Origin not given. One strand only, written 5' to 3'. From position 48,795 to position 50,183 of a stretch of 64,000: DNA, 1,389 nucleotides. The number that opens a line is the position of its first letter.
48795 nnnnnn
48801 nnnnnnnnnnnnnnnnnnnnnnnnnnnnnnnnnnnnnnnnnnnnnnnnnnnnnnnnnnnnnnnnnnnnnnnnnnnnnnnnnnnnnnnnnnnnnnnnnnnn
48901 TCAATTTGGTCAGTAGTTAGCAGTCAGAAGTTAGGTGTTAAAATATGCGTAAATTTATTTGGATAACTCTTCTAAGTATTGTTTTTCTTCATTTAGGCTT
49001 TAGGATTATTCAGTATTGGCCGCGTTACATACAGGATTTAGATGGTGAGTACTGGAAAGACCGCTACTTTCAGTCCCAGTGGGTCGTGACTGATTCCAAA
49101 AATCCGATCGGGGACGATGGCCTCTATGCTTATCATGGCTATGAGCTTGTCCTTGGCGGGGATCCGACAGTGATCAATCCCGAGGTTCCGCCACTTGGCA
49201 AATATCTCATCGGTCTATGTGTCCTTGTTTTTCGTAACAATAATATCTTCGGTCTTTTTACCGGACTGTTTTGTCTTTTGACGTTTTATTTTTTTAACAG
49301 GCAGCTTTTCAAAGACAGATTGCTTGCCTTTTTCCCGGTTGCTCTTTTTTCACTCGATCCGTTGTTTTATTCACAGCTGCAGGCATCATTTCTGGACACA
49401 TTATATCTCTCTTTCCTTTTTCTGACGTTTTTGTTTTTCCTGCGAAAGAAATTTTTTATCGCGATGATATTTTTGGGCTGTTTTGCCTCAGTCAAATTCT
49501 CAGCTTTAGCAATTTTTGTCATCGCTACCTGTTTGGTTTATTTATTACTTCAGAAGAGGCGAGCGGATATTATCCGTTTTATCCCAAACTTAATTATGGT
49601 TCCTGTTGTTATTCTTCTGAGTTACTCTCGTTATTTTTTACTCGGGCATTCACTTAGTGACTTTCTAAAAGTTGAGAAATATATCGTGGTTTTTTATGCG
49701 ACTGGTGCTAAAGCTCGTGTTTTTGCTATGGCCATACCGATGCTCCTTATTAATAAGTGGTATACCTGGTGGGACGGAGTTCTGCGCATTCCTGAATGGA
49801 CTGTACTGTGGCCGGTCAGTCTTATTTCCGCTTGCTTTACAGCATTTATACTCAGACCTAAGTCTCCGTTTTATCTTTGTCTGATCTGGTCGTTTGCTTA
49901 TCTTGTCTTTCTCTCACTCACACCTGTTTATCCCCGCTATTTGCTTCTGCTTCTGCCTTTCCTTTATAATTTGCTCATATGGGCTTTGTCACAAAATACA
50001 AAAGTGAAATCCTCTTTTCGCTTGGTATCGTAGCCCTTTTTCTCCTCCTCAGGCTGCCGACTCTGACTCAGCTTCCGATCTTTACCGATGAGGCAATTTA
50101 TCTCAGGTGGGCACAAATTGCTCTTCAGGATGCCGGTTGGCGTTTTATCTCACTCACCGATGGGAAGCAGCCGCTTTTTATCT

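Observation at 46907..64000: About 17-kb glycosylation locus with eight consecutive polytopic GT-C/YfhO-like membrane proteins between polyprenyl-phosphate-sugar GT2s and a flippase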

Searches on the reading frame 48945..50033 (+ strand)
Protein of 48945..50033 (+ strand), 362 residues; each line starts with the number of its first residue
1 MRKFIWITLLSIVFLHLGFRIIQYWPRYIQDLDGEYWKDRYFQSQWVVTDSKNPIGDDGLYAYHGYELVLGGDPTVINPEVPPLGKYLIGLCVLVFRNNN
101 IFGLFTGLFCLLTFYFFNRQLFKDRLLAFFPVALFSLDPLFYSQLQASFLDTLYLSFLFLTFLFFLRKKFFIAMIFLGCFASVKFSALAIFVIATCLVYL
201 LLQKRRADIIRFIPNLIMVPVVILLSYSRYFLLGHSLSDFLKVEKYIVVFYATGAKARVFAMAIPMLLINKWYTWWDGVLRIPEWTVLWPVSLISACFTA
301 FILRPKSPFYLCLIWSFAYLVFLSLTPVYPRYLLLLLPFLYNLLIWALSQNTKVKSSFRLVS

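Call 5: search_protein_families(library=pfam, proteins=[window:48945-50033:+], max_evalue=0.1)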
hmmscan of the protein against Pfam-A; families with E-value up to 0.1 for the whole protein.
window:48945-50033:+ (362 aa): 1 family
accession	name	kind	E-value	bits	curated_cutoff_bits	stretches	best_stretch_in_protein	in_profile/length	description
PF01569.27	PAP2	-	0.0014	18.8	27.2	1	188-241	57-108/130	PAP2 superfamily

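Call 6: search_protein_families(library=ncbifam, proteins=[window:48945-50033:+], max_evalue=0.1)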
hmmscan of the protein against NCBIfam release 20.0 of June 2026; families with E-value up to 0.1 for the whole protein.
window:48945-50033:+ (362 aa): 0 families

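Call 26: search_solved_structures(query=A1, max_evalue=10)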
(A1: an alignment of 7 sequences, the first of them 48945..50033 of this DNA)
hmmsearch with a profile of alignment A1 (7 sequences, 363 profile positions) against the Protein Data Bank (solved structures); distinct sequences matched with E-value up to 10: 0.

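Call 31: find_homologous_proteins(query=window:48945-50033:+, max_evalue=0.001)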
Query window:48945-50033:+ (362 aa): 319 proteins with E <= 0.001 among 4344 candidates; the best 120 are listed.
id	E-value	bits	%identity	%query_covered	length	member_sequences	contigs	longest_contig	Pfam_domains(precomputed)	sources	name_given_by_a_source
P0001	8.5e-203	692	85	100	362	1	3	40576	-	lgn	-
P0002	1.0e-142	494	60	100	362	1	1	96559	-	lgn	-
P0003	1.7e-142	494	62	99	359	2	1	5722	-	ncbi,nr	ncbi:MAG TPA: hypothetical protein VG935_04950 [Patescibacteria group bacterium]|nr:hypothetical pro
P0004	1.5e-135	471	60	99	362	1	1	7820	-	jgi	-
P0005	2.7e-135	470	59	98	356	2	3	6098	-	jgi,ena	-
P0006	3.3e-125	437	57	99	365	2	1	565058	-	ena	-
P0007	3.4e-125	437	56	98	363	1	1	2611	-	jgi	jgi:hypothetical protein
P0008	2.5e-119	417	54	98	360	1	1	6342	-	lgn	-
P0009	4.3e-118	413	54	99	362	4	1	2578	-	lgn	-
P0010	1.3e-115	405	55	95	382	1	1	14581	-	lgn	-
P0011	5.6e-113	396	53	97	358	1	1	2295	-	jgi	jgi:predicted membrane-bound dolichyl-phosphate-mannose-protein mannosyltransferase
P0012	6.7e-111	390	52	98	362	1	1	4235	-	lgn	-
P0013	1.4e-108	382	97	52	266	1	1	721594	-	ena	-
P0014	3.8e-108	381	52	100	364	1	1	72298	-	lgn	-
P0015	1.2e-104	369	50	96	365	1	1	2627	-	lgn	-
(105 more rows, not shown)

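Call 46: predict_structure(alignment_id=A4)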
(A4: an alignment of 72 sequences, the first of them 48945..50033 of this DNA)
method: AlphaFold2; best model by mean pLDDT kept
length: 362 residues; sequences in the alignment: 72
mean_pLDDT: 94.9   pTM: 0.93
mean pLDDT of the five models: 94.9, 94.9, 94.2, 94.1, 93.9
residues with pLDDT >= 90: 333; 70-90: 18; 50-70: 8; < 50: 3
segments of 3 or more residues with pLDDT < 50: 360-362
pLDDT, mean of each block of 10 residues (from residue 1): 94 98 97 97 95 93 97 94 97 98 98 99 97 98 96 98 99 99 96 98 97 98 98 97 93 86 96 92 97 97 95 98 94 98 96 56 41
secondary structure, 60 per line:
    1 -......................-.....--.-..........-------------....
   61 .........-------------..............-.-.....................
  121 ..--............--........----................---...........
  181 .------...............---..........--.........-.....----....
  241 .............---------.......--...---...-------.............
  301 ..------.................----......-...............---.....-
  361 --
elements in order: H2-23 H25-29 H34-43 H57-69 H83-96 H100-122 H125-136 H139-146 H151-166 H170-181 H188-202 H206-215 H218-226 H228-232 H237-253 H263-269 E272-274 E278-280 H288-302 H309-325 H330-335 H337-351 H355-359

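Call 50: fold_search(model_id=the predicted structure, library=pdb)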
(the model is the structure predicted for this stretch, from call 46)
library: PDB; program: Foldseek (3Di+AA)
matches with E <= 10: 103; with E <= 0.001: 7
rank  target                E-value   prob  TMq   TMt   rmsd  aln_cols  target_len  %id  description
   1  5ezm                  5.9e-06  1.00  0.64  0.46   6.1       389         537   16  Crystal Structure of ArnT from Cupriavidus metallidurans in the apo state (released 2016-02-17)
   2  5f15                  1.6e-05  1.00  0.65  0.45   6.1       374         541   16  Crystal Structure of ArnT from Cupriavidus metallidurans bound to Undecaprenyl phosphate (released 2016-02-17)
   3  8age_A                1.7e-04  1.00  0.56  0.34  12.4       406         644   11  Structure of yeast oligosaccharylransferase complex with acceptor peptide bound (released 2022-12-07)
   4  3rce_A                6.0e-04  1.00  0.52  0.30  12.0       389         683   12  Bacterial oligosaccharyltransferase PglB (released 2011-06-15)
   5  6gxc_A                7.1e-04  1.00  0.52  0.30  10.2       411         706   13  Bacterial oligosaccharyltransferase PglB in complex with an inhibitory peptide and a reactive lipid-linked oligosaccha (released 2018-11-14)
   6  6ezn_F                8.1e-04  1.00  0.54  0.32  13.8       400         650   14  Cryo-EM structure of the yeast oligosaccharyltransferase (OST) complex (released 2018-01-17)
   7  8agb_A                9.2e-04  1.00  0.57  0.35  13.4       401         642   13  Structure of yeast oligosaccharylransferase complex with lipid-linked oligosaccharide bound (released 2022-12-07)
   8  5ogl_A                1.0e-03  1.00  0.52  0.30  10.5       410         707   12  Structure of bacterial oligosaccharyltransferase PglB in complex with an acceptor peptide and an lipid-linked oligosac (released 2017-10-25)
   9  8imx_U                1.9e-03  1.00  0.52  0.46  10.8       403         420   15  Cryo-EM structure of GPI-T with a chimeric GPI-anchored protein (released 2023-08-16)
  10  6c26_A                2.7e-03  1.00  0.54  0.33  14.2       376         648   14  The Cryo-EM structure of a eukaryotic oligosaccharyl transferase complex (released 2018-01-31)
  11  6s7t_A                3.2e-03  1.00  0.57  0.32  11.5       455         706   12  Cryo-EM structure of human oligosaccharyltransferase complex OST-B (released 2019-12-18)
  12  7wld_U                4.7e-03  1.00  0.49  0.43  11.1       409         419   15  Cryo-EM structure of the human glycosylphosphatidylinositol transamidase complex at 2.53 Angstrom resolution (released 2022-04-27)
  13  7w72_U                5.3e-03  1.00  0.48  0.43  11.0       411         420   15  Structure of a human glycosylphosphatidylinositol (GPI) transamidase (released 2022-02-16)
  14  6ftg_5                8.9e-03  1.00  0.47  0.29  14.0       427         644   12  Subtomogram average of OST-containing ribosome-translocon complexes from canine rough microsomal membranes (released 2018-03-21)
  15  9s6s_A                1.1e-02  1.00  0.48  0.34   9.6       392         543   14  Ternary cryo-EM structure of human ALG9 with Dol25-PP-GlcNAc2Man6, Dol25-P-Man and Fab (released 2026-03-18)
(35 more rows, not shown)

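Call 77: search_protein_representatives(alignment_id=A4)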
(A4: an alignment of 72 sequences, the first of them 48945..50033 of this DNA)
Query: 72 sequences, 362 profile positions. Proteins with E-value up to 0.001 (for the whole library): 1379; up to 1e-10: 713; up to 1e-30: 445. The best 150 are listed.
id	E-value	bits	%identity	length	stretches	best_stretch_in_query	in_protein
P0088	2.6e-149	513.9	-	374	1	2-358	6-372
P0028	2.5e-146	504.1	-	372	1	3-356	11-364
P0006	8.2e-141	485.9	-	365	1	2-360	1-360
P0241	6.0e-121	420.6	-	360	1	2-355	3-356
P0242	3.9e-120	417.9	-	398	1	4-356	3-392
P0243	3.9e-111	388.3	-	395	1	3-354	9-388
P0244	1.5e-110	386.4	-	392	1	5-357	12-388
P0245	5.8e-110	384.4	-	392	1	3-359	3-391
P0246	2.4e-109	382.4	-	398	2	4-205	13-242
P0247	3.7e-107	375.2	-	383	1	3-355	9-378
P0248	1.3e-104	366.8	-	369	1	3-359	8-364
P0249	2.0e-96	339.9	-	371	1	4-342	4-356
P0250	7.3e-93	328.2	-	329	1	2-260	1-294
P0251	2.3e-92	326.5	-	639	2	2-352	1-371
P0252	6.5e-91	321.8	-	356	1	2-346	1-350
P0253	2.1e-85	303.7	-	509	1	9-353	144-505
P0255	2.4e-81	290.3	-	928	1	4-354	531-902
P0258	6.4e-79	282.3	-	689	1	2-356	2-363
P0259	1.9e-78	280.8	-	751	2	4-355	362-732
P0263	4.2e-76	273.0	-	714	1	7-358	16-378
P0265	1.6e-75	271.1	-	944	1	9-351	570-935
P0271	4.1e-72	259.9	-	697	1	6-356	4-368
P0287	6.0e-68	246.2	-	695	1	3-359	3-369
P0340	7.8e-61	222.8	-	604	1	4-352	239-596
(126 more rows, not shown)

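Call 78: search_protein_families(library=pfam, proteins=[P0255, P0258, P0251, P0253, P0259, P0265, P0340, P0263], max_evalue=0.01)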
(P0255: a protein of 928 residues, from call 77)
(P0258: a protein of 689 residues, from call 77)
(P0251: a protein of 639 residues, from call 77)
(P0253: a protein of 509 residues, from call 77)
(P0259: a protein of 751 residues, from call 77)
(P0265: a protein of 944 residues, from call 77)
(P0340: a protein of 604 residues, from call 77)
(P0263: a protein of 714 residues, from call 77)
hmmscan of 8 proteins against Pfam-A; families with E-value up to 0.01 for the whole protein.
P0255 (928 aa): 2 families
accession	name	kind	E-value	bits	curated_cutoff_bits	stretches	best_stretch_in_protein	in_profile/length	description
PF10131.15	PTPS_related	-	8.6e-07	28.2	26.4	1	74-385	4-316/621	6-pyruvoyl-tetrahydropterin synthase related domain; membrane protein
PF13231.12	PMT_2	-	4.9e-05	24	26.1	1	610-752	3-149/160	Dolichyl-phosphate-mannose-protein mannosyltransferase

P0258 (689 aa): 2 families
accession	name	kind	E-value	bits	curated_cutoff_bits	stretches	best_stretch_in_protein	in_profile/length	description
PF03717.20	PBP_dimer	-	2.9e-08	34.8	24.4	1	514-674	4-178/180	Penicillin-binding Protein dimerisation domain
PF05223.17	MecA_N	-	0.0046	17.7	22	1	390-495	2-107/117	NTF2-like N-terminal transpeptidase domain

P0251 (639 aa): 1 family
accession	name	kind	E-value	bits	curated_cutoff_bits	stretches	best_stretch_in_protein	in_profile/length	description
PF13231.12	PMT_2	-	2.6e-08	34.7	26.1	1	82-228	3-152/160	Dolichyl-phosphate-mannose-protein mannosyltransferase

P0253 (509 aa): 0 families

P0259 (751 aa): 0 families

P0265 (944 aa): 2 families
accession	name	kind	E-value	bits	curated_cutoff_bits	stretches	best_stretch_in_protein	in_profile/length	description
PF10131.15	PTPS_related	-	1.3e-07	30.9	26.4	1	84-400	5-301/621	6-pyruvoyl-tetrahydropterin synthase related domain; membrane protein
PF13231.12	PMT_2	-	6e-07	30.3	26.1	1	645-787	2-150/160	Dolichyl-phosphate-mannose-protein mannosyltransferase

P0340 (604 aa): 1 family
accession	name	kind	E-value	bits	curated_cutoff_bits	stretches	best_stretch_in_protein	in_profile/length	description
PF02366.24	PMT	-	2.8e-06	27.5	22.7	1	246-460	4-224/245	Dolichyl-phosphate-mannose-protein mannosyltransferase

P0263 (714 aa): 4 families
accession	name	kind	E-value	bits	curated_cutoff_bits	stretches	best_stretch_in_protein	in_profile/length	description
PF03717.20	PBP_dimer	-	2.9e-06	28.3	24.4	1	526-693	2-178/180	Penicillin-binding Protein dimerisation domain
PF02366.24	PMT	-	6.4e-06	26.3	22.7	1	114-244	91-220/245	Dolichyl-phosphate-mannose-protein mannosyltransferase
PF05223.17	MecA_N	-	8.7e-06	26.5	22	1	403-515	2-113/117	NTF2-like N-terminal transpeptidase domain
PF13231.12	PMT_2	-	0.00022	21.9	26.1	1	92-237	3-150/160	Dolichyl-phosphate-mannose-protein mannosyltransferase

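Call 79: list_cluster_members(proteins=[P0258, P0263, P0255, P0265, P0271, P0287])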
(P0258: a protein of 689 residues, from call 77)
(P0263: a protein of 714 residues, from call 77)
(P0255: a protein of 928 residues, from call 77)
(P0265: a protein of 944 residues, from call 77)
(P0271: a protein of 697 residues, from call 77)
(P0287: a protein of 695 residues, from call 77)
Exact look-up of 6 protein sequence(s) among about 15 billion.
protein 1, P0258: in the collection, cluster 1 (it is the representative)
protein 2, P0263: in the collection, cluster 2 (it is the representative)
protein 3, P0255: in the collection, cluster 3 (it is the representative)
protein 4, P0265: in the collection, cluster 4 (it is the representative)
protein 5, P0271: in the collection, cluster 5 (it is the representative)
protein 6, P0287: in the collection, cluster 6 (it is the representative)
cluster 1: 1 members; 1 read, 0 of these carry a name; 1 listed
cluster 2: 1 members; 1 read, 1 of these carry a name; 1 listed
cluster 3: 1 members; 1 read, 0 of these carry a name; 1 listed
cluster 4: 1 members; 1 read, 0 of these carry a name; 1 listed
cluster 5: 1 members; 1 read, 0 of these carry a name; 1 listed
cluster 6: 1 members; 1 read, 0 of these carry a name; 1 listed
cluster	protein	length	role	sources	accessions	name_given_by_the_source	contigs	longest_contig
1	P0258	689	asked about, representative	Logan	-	-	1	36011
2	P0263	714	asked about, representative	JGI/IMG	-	hypothetical protein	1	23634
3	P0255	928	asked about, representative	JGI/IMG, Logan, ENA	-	-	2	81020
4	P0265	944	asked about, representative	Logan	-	-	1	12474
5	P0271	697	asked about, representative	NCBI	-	-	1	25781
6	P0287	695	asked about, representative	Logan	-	-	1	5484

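Call 81: find_encoding_contigs(protein=P0258, flank=10000, max_places=2)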
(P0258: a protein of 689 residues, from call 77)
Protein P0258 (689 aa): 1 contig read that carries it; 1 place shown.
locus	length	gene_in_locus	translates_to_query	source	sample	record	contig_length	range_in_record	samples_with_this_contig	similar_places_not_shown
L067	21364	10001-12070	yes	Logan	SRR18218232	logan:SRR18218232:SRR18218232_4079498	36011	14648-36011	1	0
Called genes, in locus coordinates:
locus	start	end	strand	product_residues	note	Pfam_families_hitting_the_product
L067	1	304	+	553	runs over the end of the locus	PF02366:PMT, PF13231:PMT_2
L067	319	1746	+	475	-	PF00070:Pyr_redox (faint), PF00890:FAD_binding_2 (weak), PF01266:DAO, PF01593:Amino_oxidase, PF07992:Pyr_redox_2 (faint), PF12831:FAD_oxidored (weak), PF13450:NAD_binding_8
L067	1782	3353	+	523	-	PF10131:PTPS_related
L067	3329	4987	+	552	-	PF10131:PTPS_related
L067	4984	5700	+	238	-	PF00535:Glycos_transf_2, PF10111:Glyco_tranf_2_2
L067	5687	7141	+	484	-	PF01943:Polysacc_synt, PF13440:Polysacc_synt_3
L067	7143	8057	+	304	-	PF00535:Glycos_transf_2, PF10111:Glyco_tranf_2_2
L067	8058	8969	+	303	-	PF00535:Glycos_transf_2, PF13641:Glyco_tranf_2_3, PF13632:Glyco_trans_2_3 (weak)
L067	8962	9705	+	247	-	PF00535:Glycos_transf_2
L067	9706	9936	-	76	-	PF18893:DUF5652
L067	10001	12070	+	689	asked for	PF03717:PBP_dimer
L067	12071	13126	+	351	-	PF00534:Glycos_transf_1, PF13692:Glyco_trans_1_4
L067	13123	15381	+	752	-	PF09586:YfhO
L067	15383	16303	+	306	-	PF00535:Glycos_transf_2, PF10111:Glyco_tranf_2_2 (weak), PF13641:Glyco_tranf_2_3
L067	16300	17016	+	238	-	PF00535:Glycos_transf_2, PF10111:Glyco_tranf_2_2, PF13641:Glyco_tranf_2_3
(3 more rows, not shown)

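Call 82: find_encoding_contigs(protein=P0255, flank=10000, max_places=2)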
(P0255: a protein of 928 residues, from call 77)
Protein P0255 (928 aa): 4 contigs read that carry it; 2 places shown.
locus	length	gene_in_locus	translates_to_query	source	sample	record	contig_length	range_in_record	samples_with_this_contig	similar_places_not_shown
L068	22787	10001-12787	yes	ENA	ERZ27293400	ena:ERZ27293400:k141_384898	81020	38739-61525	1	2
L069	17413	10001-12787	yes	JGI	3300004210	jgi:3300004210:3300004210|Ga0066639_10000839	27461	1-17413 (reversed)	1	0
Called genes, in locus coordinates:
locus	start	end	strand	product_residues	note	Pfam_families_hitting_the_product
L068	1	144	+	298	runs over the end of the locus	PF08003:Methyltransf_9 (faint), PF13489:Methyltransf_23, PF13847:Methyltransf_31, PF08241:Methyltransf_11, PF08242:Methyltransf_12, PF13649:Methyltransf_25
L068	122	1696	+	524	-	-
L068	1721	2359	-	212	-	PF00702:Hydrolase, PF12710:HAD, PF13419:HAD_2, PF13242:Hydrolase_like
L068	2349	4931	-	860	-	PF09586:YfhO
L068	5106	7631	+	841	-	PF09586:YfhO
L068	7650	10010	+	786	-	PF09586:YfhO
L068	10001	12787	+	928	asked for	PF10131:PTPS_related (weak)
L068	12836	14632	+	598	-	-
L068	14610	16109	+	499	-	PF01943:Polysacc_synt, PF13440:Polysacc_synt_3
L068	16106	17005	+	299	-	PF00535:Glycos_transf_2, PF10111:Glyco_tranf_2_2 (weak)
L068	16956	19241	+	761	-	PF09586:YfhO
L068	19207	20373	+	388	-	-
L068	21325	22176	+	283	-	PF00535:Glycos_transf_2, PF13641:Glyco_tranf_2_3, PF13632:Glyco_trans_2_3 (weak)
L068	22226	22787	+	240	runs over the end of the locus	PF00535:Glycos_transf_2, PF10111:Glyco_tranf_2_2, PF13641:Glyco_tranf_2_3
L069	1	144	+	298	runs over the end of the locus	PF08003:Methyltransf_9 (faint), PF13489:Methyltransf_23, PF13847:Methyltransf_31, PF08241:Methyltransf_11, PF08242:Methyltransf_12, PF13649:Methyltransf_25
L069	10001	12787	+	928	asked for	PF10131:PTPS_related (weak)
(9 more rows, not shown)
